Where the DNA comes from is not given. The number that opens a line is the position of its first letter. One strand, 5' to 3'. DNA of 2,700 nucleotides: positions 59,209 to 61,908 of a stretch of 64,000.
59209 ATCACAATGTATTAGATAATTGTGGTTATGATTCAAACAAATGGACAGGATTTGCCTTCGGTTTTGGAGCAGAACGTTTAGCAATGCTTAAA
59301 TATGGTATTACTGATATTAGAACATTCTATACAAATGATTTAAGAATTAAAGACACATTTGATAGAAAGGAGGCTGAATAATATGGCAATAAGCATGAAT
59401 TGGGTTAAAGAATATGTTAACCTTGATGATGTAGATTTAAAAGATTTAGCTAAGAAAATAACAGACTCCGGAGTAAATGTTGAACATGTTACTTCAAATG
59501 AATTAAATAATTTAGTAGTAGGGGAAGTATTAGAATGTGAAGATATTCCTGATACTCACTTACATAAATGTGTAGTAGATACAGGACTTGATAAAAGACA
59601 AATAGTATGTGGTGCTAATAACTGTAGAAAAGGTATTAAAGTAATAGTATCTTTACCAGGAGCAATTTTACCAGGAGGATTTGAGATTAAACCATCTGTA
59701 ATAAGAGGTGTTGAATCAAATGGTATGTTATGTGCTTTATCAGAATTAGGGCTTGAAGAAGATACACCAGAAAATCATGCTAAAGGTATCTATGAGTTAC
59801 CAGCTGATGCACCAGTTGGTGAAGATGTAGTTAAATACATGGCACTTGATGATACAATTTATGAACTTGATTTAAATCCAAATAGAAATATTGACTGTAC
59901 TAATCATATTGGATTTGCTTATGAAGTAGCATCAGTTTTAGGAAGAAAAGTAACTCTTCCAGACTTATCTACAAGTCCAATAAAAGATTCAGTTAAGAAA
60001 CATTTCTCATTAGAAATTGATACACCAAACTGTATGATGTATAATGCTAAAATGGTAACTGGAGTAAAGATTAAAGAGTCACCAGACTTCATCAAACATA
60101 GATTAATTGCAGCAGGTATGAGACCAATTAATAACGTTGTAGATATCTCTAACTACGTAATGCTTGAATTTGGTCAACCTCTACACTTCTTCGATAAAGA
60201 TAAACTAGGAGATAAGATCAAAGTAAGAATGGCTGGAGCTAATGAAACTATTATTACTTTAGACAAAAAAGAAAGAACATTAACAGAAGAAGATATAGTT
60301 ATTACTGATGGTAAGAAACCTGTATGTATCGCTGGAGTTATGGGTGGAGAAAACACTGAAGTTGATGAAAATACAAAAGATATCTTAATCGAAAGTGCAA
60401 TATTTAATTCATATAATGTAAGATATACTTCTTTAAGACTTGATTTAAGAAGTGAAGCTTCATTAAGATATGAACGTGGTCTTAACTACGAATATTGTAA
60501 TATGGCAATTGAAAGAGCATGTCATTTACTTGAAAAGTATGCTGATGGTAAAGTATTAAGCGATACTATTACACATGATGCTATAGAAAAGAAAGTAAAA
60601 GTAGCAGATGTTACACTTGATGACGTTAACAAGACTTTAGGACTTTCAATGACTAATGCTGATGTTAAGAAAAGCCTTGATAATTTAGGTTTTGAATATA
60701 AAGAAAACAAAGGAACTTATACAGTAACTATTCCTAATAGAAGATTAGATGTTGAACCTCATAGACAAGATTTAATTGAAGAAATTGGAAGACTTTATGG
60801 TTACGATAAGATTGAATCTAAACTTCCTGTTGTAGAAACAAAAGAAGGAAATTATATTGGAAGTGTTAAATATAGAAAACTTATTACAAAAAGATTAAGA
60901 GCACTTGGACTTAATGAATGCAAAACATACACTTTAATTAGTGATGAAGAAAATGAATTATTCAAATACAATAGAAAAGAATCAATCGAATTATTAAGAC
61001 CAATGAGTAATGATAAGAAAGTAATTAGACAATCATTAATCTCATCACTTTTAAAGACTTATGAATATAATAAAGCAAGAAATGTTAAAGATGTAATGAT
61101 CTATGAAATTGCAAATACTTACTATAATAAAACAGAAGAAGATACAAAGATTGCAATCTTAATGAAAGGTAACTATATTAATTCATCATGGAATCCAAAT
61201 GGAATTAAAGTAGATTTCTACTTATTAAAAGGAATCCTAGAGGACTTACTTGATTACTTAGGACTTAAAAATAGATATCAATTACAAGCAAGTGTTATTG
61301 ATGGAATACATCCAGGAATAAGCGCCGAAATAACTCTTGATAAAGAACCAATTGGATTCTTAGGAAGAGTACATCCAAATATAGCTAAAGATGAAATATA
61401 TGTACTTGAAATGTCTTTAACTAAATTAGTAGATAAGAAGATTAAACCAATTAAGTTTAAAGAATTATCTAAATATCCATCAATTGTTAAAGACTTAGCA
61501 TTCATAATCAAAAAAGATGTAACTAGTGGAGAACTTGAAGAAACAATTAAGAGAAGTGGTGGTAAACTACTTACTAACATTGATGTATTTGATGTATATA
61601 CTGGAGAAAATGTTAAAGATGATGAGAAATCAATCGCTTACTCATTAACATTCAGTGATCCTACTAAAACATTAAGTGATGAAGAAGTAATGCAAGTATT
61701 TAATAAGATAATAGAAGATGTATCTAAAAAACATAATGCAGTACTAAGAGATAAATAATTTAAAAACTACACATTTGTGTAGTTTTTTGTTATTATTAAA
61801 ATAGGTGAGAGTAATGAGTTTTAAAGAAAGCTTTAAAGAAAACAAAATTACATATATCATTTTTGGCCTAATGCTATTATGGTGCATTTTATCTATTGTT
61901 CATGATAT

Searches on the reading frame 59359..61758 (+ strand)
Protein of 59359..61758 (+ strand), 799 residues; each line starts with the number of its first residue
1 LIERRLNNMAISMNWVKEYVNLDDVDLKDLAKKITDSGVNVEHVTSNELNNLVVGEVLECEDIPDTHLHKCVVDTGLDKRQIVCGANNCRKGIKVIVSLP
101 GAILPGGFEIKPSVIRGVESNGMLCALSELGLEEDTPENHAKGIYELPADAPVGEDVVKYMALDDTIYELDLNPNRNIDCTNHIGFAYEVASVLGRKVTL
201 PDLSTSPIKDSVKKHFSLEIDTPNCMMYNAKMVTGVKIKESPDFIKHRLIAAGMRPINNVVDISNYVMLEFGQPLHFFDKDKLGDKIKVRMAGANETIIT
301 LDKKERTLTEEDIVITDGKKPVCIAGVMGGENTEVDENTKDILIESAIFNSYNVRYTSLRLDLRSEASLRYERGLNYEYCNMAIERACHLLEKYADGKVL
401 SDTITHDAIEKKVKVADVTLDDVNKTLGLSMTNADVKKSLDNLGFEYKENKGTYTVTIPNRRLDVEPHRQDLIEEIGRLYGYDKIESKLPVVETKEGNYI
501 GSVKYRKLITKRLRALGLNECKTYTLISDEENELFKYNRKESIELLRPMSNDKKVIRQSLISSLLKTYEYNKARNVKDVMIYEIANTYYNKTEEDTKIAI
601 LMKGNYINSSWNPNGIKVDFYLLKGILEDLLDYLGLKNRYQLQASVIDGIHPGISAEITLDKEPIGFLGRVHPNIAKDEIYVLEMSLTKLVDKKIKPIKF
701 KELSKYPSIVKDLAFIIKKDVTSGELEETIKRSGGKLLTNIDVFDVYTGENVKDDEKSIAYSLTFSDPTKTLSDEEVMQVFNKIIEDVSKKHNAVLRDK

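Call 25: search_protein_families(library=pfam, proteins=[window:59359-61758:+], max_evalue=0.001)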
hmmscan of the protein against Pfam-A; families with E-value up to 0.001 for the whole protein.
window:59359-61758:+ (799 aa): 5 families
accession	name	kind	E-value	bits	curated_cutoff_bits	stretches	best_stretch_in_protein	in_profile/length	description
PF03483.22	B3_4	-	2.9e-66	222.8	29.3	1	225-395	2-173/174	B3/4 domain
PF17759.6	tRNA_synthFbeta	-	2.9e-51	174.4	22.4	1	485-678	1-200/214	Phenylalanyl tRNA synthetase beta chain CLM domain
PF03147.19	FDX-ACB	-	4.7e-31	107.5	31.1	1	704-797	1-94/94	Ferredoxin-fold anticodon binding domain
PF01588.26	tRNA_bind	-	7.5e-19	68.1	27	1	52-155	1-95/96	Putative tRNA binding domain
PF03484.21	B5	-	7e-18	65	28.6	1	417-482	2-67/67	tRNA synthetase B5 domain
